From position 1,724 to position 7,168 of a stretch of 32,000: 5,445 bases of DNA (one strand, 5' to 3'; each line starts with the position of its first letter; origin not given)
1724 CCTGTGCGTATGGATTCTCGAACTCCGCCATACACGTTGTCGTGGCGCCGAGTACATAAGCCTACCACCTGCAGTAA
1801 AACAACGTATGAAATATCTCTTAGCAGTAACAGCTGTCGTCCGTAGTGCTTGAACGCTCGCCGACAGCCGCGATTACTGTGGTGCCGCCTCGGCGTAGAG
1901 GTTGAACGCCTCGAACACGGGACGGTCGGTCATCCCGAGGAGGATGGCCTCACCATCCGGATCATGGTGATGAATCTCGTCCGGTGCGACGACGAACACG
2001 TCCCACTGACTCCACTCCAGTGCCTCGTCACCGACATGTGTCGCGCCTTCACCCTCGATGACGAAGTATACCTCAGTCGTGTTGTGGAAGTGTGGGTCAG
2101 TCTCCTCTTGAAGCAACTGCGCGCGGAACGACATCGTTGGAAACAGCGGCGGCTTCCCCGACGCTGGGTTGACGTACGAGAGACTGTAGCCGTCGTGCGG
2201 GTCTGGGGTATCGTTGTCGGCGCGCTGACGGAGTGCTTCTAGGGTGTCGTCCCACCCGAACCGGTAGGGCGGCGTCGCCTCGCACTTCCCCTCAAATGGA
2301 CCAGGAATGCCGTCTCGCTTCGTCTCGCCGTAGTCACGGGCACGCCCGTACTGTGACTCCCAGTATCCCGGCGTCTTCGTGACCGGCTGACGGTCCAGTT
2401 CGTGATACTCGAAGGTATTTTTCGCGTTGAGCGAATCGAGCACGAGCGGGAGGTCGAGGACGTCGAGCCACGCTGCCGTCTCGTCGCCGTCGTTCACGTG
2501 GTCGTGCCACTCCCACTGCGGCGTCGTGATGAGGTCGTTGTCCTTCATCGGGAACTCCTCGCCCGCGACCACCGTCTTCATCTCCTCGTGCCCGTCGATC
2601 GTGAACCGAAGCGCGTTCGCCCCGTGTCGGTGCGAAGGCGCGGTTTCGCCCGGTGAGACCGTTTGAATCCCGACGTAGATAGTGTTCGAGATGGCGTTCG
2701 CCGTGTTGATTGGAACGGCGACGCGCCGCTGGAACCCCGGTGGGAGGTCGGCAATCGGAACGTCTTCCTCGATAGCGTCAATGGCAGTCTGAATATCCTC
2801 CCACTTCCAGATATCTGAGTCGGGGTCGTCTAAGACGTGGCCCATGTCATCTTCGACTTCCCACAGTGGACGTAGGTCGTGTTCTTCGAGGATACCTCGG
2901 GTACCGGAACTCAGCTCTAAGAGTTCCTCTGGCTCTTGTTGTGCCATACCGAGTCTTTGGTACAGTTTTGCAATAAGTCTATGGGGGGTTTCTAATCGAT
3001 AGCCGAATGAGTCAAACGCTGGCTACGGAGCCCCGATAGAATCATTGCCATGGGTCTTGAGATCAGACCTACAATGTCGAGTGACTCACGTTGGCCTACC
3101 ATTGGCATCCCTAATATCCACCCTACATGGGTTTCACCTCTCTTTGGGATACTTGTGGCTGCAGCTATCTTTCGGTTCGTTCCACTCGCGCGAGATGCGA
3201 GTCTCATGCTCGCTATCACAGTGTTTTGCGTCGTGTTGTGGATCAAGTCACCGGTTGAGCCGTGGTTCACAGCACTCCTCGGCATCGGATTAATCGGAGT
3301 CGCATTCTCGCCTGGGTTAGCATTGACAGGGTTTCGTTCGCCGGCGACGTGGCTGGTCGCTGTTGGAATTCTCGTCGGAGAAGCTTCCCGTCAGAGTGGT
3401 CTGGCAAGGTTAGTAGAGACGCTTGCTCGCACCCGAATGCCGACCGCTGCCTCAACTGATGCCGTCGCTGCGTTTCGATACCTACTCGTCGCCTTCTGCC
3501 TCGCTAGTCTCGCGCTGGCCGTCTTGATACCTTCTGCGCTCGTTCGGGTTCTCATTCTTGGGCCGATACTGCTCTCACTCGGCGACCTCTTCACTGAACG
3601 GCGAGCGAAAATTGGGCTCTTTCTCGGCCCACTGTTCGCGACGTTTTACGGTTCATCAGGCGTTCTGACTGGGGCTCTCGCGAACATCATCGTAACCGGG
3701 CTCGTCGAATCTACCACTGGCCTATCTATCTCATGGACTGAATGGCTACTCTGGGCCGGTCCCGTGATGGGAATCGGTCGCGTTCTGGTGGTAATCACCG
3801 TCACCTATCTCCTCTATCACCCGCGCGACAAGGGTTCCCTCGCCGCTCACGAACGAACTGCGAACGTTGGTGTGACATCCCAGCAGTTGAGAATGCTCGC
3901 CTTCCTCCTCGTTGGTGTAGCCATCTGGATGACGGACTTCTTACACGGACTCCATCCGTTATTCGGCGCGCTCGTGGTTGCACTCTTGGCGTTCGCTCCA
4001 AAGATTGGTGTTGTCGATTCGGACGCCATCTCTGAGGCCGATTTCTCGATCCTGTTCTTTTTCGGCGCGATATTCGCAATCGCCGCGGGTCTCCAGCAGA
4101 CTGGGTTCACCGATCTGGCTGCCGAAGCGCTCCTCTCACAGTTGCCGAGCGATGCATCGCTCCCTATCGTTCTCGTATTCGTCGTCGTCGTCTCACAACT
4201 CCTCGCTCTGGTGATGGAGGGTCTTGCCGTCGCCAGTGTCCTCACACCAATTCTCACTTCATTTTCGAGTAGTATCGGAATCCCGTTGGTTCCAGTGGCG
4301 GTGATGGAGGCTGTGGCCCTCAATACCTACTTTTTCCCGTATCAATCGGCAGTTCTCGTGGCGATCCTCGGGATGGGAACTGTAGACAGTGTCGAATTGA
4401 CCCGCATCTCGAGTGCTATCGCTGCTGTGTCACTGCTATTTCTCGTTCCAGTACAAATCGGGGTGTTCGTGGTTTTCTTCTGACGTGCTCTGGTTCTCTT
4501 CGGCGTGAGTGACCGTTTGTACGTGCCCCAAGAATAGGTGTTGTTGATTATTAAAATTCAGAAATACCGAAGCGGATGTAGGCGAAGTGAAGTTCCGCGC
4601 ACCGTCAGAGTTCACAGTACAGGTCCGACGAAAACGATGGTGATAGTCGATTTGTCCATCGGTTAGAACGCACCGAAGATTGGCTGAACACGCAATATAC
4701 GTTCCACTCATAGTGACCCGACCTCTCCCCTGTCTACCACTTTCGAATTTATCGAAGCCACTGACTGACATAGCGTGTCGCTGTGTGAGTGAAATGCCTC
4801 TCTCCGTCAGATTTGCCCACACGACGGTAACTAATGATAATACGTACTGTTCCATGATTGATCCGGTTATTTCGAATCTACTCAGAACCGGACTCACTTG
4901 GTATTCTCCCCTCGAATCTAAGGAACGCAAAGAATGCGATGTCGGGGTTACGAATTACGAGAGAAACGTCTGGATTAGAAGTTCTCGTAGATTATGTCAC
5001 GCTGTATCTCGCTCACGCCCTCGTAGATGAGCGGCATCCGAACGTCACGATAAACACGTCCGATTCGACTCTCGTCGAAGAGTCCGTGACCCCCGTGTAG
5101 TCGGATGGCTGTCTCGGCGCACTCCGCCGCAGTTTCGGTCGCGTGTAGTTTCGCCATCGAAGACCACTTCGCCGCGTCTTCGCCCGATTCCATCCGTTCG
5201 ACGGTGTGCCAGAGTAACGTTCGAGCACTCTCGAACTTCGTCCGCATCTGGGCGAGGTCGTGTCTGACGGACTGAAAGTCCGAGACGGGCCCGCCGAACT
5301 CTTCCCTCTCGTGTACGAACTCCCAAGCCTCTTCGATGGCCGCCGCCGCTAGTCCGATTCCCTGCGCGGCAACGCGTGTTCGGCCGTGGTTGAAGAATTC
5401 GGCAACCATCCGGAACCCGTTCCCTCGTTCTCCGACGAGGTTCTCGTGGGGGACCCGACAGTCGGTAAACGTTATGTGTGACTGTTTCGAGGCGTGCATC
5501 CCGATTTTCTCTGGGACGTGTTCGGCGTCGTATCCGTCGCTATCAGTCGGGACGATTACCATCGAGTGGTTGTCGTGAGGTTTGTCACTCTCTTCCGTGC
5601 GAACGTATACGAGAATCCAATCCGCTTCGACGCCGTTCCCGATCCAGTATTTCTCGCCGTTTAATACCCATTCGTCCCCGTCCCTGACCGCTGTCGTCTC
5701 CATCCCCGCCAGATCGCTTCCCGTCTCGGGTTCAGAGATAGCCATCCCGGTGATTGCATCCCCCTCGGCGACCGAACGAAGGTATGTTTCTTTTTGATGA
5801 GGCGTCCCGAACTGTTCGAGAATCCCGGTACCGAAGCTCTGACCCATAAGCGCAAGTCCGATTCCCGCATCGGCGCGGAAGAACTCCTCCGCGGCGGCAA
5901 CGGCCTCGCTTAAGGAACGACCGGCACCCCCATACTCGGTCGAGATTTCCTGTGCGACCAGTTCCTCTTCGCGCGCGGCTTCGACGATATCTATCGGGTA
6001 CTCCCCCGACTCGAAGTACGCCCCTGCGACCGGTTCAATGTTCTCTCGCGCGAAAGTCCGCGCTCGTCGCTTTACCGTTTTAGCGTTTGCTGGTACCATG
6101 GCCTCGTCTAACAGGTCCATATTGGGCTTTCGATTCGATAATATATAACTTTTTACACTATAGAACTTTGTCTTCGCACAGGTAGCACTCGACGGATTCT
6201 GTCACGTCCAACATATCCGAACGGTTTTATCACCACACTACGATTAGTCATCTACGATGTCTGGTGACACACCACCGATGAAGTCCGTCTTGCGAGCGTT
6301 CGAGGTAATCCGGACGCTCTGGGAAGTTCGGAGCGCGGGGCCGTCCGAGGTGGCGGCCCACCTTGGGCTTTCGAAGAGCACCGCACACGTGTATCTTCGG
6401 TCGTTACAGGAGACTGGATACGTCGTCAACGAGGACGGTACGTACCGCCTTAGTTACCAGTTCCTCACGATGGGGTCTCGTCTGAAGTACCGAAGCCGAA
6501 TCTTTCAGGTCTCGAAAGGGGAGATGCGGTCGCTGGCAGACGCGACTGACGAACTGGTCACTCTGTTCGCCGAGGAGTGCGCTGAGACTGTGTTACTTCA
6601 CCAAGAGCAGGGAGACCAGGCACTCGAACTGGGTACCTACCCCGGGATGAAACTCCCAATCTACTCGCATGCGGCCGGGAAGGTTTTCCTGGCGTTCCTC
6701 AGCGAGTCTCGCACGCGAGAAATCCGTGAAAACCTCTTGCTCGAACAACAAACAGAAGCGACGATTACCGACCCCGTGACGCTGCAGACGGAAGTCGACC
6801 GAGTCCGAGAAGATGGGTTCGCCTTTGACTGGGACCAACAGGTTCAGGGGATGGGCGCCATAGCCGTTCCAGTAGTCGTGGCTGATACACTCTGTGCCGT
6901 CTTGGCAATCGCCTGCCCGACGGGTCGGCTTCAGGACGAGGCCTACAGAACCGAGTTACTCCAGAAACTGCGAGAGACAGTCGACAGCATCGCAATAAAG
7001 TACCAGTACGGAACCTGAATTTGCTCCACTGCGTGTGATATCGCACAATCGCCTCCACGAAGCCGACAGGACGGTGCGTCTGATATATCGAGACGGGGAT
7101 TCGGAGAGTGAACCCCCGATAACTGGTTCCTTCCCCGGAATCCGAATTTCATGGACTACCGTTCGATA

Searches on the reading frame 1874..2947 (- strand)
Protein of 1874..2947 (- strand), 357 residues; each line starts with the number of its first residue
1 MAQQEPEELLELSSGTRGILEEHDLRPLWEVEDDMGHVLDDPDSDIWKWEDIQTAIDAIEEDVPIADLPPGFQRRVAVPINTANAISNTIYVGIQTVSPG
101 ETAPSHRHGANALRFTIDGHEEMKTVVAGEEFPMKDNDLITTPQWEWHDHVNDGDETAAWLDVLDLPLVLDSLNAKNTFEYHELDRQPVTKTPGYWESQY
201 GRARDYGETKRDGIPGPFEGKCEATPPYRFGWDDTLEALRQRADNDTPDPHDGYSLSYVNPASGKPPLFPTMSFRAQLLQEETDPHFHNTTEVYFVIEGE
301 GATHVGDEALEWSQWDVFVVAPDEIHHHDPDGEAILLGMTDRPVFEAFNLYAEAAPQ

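Call 21: search_protein_families(library=pfam, proteins=[window:1874-2947:-], max_evalue=0.001)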
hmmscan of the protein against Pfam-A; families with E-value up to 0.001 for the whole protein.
window:1874-2947:- (357 aa): 4 families
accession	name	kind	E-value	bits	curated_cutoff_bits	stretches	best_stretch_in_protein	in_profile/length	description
PF07883.17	Cupin_2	-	1.3e-21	76.5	27.2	2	94-163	2-69/70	Cupin domain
PF02311.25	AraC_binding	-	4e-08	33.5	21.1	1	278-333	11-66/135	AraC-like ligand binding domain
PF02041.22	Auxin_BP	-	6.4e-05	23.1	21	0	89-157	43-111/167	Auxin binding protein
PF12973.13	Cupin_7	-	0.00089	19.5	27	0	283-328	46-86/105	ChrR Cupin-like domain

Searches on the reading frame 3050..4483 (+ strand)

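Call 21: search_protein_families(library=pfam, proteins=[window:3050-4483:+], max_evalue=0.001)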
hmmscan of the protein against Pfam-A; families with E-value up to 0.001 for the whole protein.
window:3050-4483:+ (477 aa): 2 families
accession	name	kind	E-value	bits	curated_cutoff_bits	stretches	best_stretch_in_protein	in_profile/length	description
PF00939.25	Na_sulph_symp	-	2.4e-28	99.8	27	1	34-466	10-459/472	Sodium:sulfate symporter transmembrane region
PF03600.22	CitMHS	-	8e-17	61.8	31.9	1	61-422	1-335/336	Citrate transporter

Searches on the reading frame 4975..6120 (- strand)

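Call 21: search_protein_families(library=pfam, proteins=[window:4975-6120:-], max_evalue=0.001)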
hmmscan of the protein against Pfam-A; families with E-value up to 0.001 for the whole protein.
window:4975-6120:- (381 aa): 5 families
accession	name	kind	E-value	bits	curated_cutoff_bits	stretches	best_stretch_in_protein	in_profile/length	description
PF00441.29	Acyl-CoA_dh_1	-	5e-45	153.8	22.4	1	233-380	1-148/150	Acyl-CoA dehydrogenase, C-terminal domain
PF02770.24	Acyl-CoA_dh_M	-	2.4e-26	92.2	33.3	1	126-221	2-97/97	Acyl-CoA dehydrogenase, middle domain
PF02771.21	Acyl-CoA_dh_N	-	3.5e-22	79.3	22.9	1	13-121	4-113/113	Acyl-CoA dehydrogenase, N-terminal domain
PF08028.16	Acyl-CoA_dh_2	-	1.9e-20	73.9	22.7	1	250-370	3-133/134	Acyl-CoA dehydrogenase, C-terminal domain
PF22924.1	ACOX_C_alpha1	-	5.9e-06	26.6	27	1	309-368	96-155/169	Acyl-CoA oxidase, C-alpha1 domain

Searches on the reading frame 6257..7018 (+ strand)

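Call 21: search_protein_families(library=pfam, proteins=[window:6257-7018:+], max_evalue=0.001)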
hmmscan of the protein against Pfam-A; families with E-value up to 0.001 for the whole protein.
window:6257-7018:+ (253 aa): 6 families
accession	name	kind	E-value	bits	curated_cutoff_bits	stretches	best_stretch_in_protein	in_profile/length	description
PF01614.24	IclR_C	-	6.6e-32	110.9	24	1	80-245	7-172/174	Bacterial transcriptional regulator IclR C-terminal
PF09339.16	HTH_IclR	-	5.5e-12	45.7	22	1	10-58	1-50/52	IclR helix-turn-helix domain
PF25213.1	HVO_A0261_N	-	5.1e-06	26.7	35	1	14-65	13-63/86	HVO_A0261 N-terminal domain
PF13412.12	HTH_24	-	0.00013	21.9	21.9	1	30-56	21-47/48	Winged helix-turn-helix DNA-binding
PF12802.13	MarR_2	-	0.00051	20.6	27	1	29-58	23-52/61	MarR family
PF01978.25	TrmB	-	0.00053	20.2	25.6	0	24-64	20-60/68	Sugar-specific transcriptional regulator TrmB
